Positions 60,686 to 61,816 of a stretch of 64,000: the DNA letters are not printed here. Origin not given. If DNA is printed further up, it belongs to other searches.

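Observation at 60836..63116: Bro-N/DinD-like + soluble KAP NTPase two-gene cassette between argG and pgk: candidate undescribed conflict/defence module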

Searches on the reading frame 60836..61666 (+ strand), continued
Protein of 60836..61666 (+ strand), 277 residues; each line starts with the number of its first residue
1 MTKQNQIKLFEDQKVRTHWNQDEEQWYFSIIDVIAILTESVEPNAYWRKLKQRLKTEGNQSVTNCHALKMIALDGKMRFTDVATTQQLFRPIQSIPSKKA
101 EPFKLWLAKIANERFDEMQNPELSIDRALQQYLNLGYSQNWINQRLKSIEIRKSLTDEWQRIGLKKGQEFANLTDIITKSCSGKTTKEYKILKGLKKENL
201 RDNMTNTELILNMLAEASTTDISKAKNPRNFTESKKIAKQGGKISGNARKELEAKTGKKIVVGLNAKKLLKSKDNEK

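Call 56: find_encoding_contigs(protein=P0122, flank=8000, max_places=3)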
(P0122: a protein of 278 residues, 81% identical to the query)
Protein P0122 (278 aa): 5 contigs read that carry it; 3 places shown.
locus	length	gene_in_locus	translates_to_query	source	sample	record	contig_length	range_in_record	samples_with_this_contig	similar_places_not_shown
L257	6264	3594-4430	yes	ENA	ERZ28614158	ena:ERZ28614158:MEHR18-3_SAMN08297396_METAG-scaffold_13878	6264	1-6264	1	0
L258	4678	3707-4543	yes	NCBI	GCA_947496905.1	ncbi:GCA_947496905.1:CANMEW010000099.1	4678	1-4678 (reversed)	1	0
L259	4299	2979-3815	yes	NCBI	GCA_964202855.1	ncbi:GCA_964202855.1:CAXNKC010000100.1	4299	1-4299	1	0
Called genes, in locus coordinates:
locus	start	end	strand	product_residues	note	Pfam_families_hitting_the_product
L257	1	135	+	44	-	?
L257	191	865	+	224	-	PF00733:Asn_synthase (weak), PF06508:QueC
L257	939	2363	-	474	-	PF01134:GIDA (weak), PF01266:DAO (faint), PF03486:HI0933_like (faint), PF07992:Pyr_redox_2, PF12831:FAD_oxidored (weak), PF13738:Pyr_redox_3, PF00070:Pyr_redox, PF02852:Pyr_redox_dim, +1 more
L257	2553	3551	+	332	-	PF03462:PCRF, PF00472:RF-1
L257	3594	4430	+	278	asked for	PF02498:Bro-N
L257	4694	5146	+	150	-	PF22811:Zn_ribbon_NrdR, PF03477:ATP-cone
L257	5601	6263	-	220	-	?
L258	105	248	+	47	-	-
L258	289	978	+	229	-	PF00733:Asn_synthase (weak), PF02568:ThiI (faint), PF06508:QueC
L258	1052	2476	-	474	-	PF01134:GIDA (weak), PF01266:DAO (faint), PF03486:HI0933_like (faint), PF07992:Pyr_redox_2, PF12831:FAD_oxidored (weak), PF13738:Pyr_redox_3, PF00070:Pyr_redox, PF02852:Pyr_redox_dim, +1 more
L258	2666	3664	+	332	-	PF03462:PCRF, PF00472:RF-1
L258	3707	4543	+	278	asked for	PF02498:Bro-N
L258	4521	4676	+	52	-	?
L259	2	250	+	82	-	?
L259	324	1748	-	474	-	PF01134:GIDA (weak), PF01266:DAO (faint), PF03486:HI0933_like (faint), PF07992:Pyr_redox_2, PF12831:FAD_oxidored (weak), PF13738:Pyr_redox_3, PF00070:Pyr_redox, PF02852:Pyr_redox_dim, +1 more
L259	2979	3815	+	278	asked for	PF02498:Bro-N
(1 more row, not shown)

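Call 65: search_protein_families(library=pfam, proteins=[L256:7230-7922:+], max_evalue=0.00001)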
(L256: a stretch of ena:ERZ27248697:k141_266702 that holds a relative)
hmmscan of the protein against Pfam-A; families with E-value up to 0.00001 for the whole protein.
L256:7230-7922:+ (231 aa): 1 family
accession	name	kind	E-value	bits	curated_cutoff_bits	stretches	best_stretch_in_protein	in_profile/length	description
PF14355.11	Abi_C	-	2.8e-10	40.6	24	1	149-224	2-82/83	Abortive infection C-terminus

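Call 68: search_protein_representatives(protein=window:60836-61666:+)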
Query: 277 residues. Proteins with E-value up to 0.001 (for the whole library): 10749; up to 1e-10: 5276; up to 1e-30: 867. The best 150 are listed.
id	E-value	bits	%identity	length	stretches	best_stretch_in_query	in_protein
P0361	1.8e-103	361.9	62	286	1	1-272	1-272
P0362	4.3e-97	341.0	65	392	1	1-235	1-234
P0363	2.6e-92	325.4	66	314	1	1-222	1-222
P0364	3.2e-92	325.0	55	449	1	3-269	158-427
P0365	4.8e-92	324.5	54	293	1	1-270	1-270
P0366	2.5e-91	322.1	65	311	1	1-226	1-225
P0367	4.4e-88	311.5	58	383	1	5-254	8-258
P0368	1.1e-87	310.2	56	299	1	6-266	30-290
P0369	1.4e-86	306.6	54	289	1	4-273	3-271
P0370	4.3e-85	301.7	55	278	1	1-271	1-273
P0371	1.6e-84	299.8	50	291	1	2-269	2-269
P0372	1.7e-84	299.7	54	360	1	4-273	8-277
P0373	2.6e-84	299.1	53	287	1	5-270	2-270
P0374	2.7e-77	276.1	49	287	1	7-261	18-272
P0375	6.6e-77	274.9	59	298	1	6-223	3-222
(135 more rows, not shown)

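Call 71: search_solved_structures(query=A4, max_evalue=1, show_alignments=2)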
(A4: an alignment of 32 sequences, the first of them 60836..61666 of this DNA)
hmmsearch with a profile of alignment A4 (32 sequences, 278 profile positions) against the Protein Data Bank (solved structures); distinct sequences matched with E-value up to 1: 5.
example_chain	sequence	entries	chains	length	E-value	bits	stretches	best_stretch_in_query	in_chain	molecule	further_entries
7udi_A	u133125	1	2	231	0.0026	20.2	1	139-253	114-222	DNA damage response protein DdrC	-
8u0g_A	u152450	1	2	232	0.0079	18.6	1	139-253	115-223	DNA damage response protein C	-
7qvb_A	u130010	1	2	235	0.0081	18.5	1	139-253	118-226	DNA damage response protein C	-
3u12_A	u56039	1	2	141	0.17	14.2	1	60-123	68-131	USP37 protein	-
9fl2_A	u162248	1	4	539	0.42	12.9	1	95-186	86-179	pyranose oxidase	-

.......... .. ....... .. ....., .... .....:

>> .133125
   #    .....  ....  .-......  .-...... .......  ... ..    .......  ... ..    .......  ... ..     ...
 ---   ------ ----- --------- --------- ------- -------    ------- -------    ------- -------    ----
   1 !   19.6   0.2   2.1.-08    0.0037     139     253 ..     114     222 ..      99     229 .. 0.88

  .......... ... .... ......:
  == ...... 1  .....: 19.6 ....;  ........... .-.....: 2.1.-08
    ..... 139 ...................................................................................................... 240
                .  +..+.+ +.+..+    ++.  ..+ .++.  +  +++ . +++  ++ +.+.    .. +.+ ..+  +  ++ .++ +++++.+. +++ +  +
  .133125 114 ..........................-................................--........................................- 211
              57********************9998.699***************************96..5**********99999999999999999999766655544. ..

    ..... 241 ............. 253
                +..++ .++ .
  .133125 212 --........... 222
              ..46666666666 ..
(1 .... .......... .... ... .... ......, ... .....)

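Call 75: fold_search(model_id=the predicted structure, library=pdb)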
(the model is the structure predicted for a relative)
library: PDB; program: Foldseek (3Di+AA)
matches with E <= 10: 162; with E <= 0.001: 0
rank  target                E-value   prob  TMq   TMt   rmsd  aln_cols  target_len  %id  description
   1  8u0g_B                4.7e-02  0.92  0.31  0.38   9.9       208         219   16  Full-length dimer of DNA-Damage Response Protein C from Deinococcus radiodurans - Crystal form xMJ7124 (released 2023-09-06)
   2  8u0g_A                1.2e-01  0.75  0.31  0.35  11.6       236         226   14  Full-length dimer of DNA-Damage Response Protein C from Deinococcus radiodurans - Crystal form xMJ7124 (released 2023-09-06)
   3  7qvb_A                3.6e-01  0.51  0.28  0.34   9.9       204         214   15  Crystal structure of the DNA-binding protein DdrC from Deinococcus radiodurans (released 2022-06-22)
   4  7udi_A                5.2e-01  0.23  0.24  0.30  12.9       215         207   12  Full-length dimer of DNA-Damage Response Protein C from Deinococcus radiodurans (released 2023-02-22)
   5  9a5d_A                7.8e-01  0.07  0.10  0.05  27.6       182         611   12  Integrative model of WALK-YYCH by crosslinking MS and deep learning (released 2024-09-18)
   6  6n1p_B                1.2e+00  0.05  0.15  0.10  28.2       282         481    9  Dihedral oligomeric complex of GyrA N-terminal fragment with DNA, solved by cryoEM in C2 symmetry (released 2018-12-05)
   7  8hki_e                1.4e+00  0.02  0.10  0.10  20.8       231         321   11  Human TRiC open state (released 2023-12-13)
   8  5vfy_C                1.6e+00  0.18  0.15  0.30   7.2        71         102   13  Structure of an accessory protein of the pCW3 relaxosome (released 2018-04-18)
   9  9f8y_D                1.6e+00  0.11  0.10  0.20   8.6        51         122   20  Crystal structure of a designed three-motif Respiratory Syncytial Virus immunogen (released 2025-05-21)
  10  5vfx_D                1.7e+00  0.16  0.16  0.33   7.0        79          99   13  Structure of an accessory protein of the pCW3 relaxosome in complex with the origin of transfer (oriT) DNA (released 2018-04-18)
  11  5vfx_A                1.8e+00  0.18  0.16  0.34   6.8        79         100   13  Structure of an accessory protein of the pCW3 relaxosome in complex with the origin of transfer (oriT) DNA (released 2018-04-18)
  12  5vfx_F                1.8e+00  0.16  0.16  0.33   7.0        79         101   13  Structure of an accessory protein of the pCW3 relaxosome in complex with the origin of transfer (oriT) DNA (released 2018-04-18)
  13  9f8y_C                2.0e+00  0.09  0.10  0.20  10.5        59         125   20  Crystal structure of a designed three-motif Respiratory Syncytial Virus immunogen (released 2025-05-21)
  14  5zbh                  2.0e+00  0.03  0.11  0.08  23.9       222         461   13  The Crystal Structure of Human Neuropeptide Y Y1 Receptor with BMS-193885 (released 2018-04-25)
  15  4ddq_A                2.1e+00  0.04  0.15  0.10  27.2       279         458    9  Structural plasticity of the Bacillus subtilis GyrA homodimer (released 2013-02-13)
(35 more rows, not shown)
